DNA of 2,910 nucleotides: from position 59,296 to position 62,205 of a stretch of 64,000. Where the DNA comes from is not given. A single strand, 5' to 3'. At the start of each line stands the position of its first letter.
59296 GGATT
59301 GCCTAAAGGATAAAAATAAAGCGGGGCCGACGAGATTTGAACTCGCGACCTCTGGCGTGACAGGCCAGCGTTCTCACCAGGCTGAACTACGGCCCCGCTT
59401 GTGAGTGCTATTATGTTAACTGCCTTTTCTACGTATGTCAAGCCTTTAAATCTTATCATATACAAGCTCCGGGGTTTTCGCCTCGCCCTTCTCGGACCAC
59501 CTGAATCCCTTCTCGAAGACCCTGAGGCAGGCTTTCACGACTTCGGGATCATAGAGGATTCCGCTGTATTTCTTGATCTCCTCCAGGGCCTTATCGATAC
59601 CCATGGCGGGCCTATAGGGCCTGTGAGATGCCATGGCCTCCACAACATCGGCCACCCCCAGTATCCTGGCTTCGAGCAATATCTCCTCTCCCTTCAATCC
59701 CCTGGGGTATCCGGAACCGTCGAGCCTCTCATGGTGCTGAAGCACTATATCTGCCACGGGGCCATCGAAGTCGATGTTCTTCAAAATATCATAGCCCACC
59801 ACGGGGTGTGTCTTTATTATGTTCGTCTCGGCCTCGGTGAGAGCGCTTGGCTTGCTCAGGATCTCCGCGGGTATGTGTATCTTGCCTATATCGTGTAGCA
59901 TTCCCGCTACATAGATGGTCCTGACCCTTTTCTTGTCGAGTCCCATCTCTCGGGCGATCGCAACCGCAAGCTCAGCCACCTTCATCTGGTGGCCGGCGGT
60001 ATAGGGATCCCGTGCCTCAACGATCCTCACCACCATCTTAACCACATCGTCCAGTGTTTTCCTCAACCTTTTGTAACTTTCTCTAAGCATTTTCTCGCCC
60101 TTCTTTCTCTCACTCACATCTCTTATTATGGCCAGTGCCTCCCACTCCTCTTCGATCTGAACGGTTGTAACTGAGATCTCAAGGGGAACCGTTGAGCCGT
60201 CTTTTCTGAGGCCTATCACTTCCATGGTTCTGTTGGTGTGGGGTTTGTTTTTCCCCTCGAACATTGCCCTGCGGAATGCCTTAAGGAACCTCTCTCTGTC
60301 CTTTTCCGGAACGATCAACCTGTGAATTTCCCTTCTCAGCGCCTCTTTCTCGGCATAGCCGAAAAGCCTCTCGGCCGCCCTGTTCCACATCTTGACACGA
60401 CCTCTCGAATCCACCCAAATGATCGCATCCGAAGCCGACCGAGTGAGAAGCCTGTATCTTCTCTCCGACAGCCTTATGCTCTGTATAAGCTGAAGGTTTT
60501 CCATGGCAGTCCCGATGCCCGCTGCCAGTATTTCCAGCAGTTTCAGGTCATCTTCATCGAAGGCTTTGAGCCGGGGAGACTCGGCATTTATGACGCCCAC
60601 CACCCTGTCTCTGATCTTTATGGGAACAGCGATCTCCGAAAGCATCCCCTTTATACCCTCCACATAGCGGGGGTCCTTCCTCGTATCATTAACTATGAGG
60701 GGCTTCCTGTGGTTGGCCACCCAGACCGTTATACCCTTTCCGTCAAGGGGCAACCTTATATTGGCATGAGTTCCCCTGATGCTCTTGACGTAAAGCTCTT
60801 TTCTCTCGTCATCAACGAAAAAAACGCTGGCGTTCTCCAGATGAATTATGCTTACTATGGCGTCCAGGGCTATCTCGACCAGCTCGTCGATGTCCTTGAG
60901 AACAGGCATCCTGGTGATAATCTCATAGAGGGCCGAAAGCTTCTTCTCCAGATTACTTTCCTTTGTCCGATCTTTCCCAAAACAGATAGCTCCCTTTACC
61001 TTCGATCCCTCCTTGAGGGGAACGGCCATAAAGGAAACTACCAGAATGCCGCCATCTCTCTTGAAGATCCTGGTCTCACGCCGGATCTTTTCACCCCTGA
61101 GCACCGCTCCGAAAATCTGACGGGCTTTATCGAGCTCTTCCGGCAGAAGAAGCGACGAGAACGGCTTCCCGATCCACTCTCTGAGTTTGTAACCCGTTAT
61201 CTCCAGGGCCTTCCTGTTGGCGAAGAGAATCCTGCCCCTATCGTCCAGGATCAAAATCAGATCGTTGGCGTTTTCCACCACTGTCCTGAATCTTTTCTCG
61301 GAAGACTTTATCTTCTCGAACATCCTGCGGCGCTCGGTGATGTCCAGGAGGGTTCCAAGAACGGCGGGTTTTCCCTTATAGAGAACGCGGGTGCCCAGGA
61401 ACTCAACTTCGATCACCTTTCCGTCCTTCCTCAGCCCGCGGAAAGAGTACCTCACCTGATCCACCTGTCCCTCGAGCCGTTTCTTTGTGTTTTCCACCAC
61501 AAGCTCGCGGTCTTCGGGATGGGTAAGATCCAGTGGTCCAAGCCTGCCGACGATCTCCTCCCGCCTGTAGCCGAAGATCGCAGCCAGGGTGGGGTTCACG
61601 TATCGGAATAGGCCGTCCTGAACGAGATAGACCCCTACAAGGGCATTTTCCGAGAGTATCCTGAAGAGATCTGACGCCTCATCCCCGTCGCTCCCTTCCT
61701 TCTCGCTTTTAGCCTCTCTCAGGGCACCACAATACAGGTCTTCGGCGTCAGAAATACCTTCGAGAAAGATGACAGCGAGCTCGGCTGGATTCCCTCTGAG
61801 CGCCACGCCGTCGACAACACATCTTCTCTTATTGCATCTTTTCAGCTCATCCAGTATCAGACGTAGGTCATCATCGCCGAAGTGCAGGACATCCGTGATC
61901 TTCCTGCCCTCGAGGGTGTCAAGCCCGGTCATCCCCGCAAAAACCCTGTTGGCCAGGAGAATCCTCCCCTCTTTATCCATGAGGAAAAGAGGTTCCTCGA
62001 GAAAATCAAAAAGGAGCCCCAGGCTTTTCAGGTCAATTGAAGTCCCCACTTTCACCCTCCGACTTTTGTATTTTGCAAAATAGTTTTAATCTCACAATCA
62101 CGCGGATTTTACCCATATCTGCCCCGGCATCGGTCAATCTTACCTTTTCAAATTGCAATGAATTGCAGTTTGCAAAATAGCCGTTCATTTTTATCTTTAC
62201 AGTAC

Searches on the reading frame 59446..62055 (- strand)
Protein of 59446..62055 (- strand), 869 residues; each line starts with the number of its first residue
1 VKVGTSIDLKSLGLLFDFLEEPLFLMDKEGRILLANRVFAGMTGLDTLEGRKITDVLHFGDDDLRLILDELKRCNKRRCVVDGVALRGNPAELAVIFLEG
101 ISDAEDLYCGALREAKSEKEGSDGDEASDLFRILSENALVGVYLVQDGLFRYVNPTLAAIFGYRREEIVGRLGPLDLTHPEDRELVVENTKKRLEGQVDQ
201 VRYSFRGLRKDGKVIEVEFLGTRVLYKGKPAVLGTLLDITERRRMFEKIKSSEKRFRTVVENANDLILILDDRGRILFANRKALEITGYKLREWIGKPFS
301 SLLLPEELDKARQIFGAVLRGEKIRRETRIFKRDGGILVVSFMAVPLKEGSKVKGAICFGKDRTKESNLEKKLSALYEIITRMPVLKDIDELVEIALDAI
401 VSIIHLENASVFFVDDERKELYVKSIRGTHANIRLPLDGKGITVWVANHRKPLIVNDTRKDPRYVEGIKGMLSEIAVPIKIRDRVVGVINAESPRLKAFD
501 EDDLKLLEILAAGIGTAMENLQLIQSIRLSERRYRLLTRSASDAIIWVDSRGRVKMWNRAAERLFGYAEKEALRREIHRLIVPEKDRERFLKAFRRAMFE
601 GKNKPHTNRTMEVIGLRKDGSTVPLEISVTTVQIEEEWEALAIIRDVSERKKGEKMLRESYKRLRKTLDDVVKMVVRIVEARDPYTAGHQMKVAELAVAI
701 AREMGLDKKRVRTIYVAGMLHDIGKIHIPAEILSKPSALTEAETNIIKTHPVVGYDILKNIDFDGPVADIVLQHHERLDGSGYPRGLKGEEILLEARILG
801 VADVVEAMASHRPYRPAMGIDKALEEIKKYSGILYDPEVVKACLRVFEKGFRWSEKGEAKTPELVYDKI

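Call 12: search_protein_families(library=pfam, proteins=[window:59446-62055:-], max_evalue=0.00001)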
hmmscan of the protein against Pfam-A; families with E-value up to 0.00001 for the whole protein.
window:59446-62055:- (869 aa): 13 families
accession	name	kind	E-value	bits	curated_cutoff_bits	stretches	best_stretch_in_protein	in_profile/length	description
PF00989.32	PAS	-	7.1e-50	168.2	22.6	3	533-647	2-113/113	PAS fold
PF13487.12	HD_5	-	3.6e-45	154.2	27.2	1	673-839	1-170/170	HD domain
PF13426.13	PAS_9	-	7.2e-42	142.3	27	3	543-649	2-103/103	PAS domain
PF08448.16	PAS_4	-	1.8e-35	121.9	23.1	3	260-366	1-108/110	PAS fold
PF13188.13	PAS_8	-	2.9e-35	119.4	21.8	2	255-304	2-52/65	PAS domain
PF08447.18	PAS_3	-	5.5e-30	103.9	25.6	2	277-352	2-81/89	PAS fold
PF13185.12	GAF_2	-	1e-23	84.5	28.6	1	388-519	3-136/136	GAF domain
PF01966.28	HD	-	2.8e-23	82.8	22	1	687-808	2-116/116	HD domain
PF13492.12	GAF_3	-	2.1e-19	70.7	27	1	388-520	1-129/129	GAF domain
PF01590.32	GAF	-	8.3e-18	65.6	22.4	1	388-517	1-132/133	GAF domain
PF24820.1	Diguanyl_cycl_sensor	-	6.7e-12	45.8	28.1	1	541-636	5-100/109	Diguanylate cyclase-like sensor domain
PF12860.13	PAS_7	-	2.8e-06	27.9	27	0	542-571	5-34/115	PAS fold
PF08668.18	HDOD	-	4.3e-06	26.8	22.9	1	688-776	97-195/196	HDOD domain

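Call 74: search_protein_families(library=ncbifam, proteins=[window:59446-62055:-], max_evalue=0.00001)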
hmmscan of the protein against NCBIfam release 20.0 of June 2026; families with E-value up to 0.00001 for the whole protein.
window:59446-62055:- (869 aa): 31 families (the best 25 are shown)
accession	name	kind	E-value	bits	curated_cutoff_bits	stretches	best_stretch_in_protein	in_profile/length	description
TIGR00229.1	sensory_box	domain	6.3e-79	262.2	22.9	3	530-657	3-126/126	PAS domain S-box protein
NF053512.1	nitric_RR_NosR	exception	1.9e-44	152.4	400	1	651-849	157-356/422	response regulator c-di-GMP phosphodiesterase, NosR family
NF047874.1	MASE3_PAS_HK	subfamily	1.6e-30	106.5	560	3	523-664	256-388/655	MASE3 domain-containing sensor histidine kinase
NF041777.1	sens_FixL_Rhizob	equivalog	6.4e-29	100.9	850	2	520-660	111-249/485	sensor protein FixL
NF008467.0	PRK11359.1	equivalog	3.6e-24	84.8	857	2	130-430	13-312/800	oxygen-sensing cyclic-di-GMP phosphodiesterase DosP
NF008468.0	PRK11360.1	equivalog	3e-23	82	646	2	522-659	258-389/616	two-component system sensor histidine kinase AtoS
NF046044.1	PnpS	equivalog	5.9e-20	71.6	400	2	243-371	44-168/390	two-component system histidine kinase PnpS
NF053781.1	cdiGMPphdstlr2612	equivalog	1.1e-19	69.7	1600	1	178-318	638-779/1268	Tlr1612 family c-di-GMP phosphodiesterase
TIGR02040.1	PpsR-CrtJ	equivalog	6.5e-19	68.3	275.4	0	526-672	127-265/442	transcriptional regulator PpsR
NF007298.0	PRK09776.1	equivalog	2.2e-17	62.2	1135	0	126-215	299-388/1111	diguanylate cyclase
NF052573.1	HisKinEspAMyxo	equivalog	3.8e-15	55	1400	2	227-373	230-375/755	serine histidine kinase EspA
NF045595.1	HK_scytonemin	equivalog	2e-12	46.3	865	0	524-663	274-407/637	scytonemin biosynthesis sensor histidine kinase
NF052652.1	YtvA_fam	equivalog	2.2e-12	47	250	0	558-674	29-141/243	YtvA family blue-light photoreceptor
TIGR00277.1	HDIG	domain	2.5e-12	46.5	27.6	1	686-776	5-83/84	HDIG domain-containing metalloprotein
NF007474.0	PRK10060.1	equivalog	7.4e-12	44.3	782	1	258-399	115-261/663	cyclic di-GMP phosphodiesterase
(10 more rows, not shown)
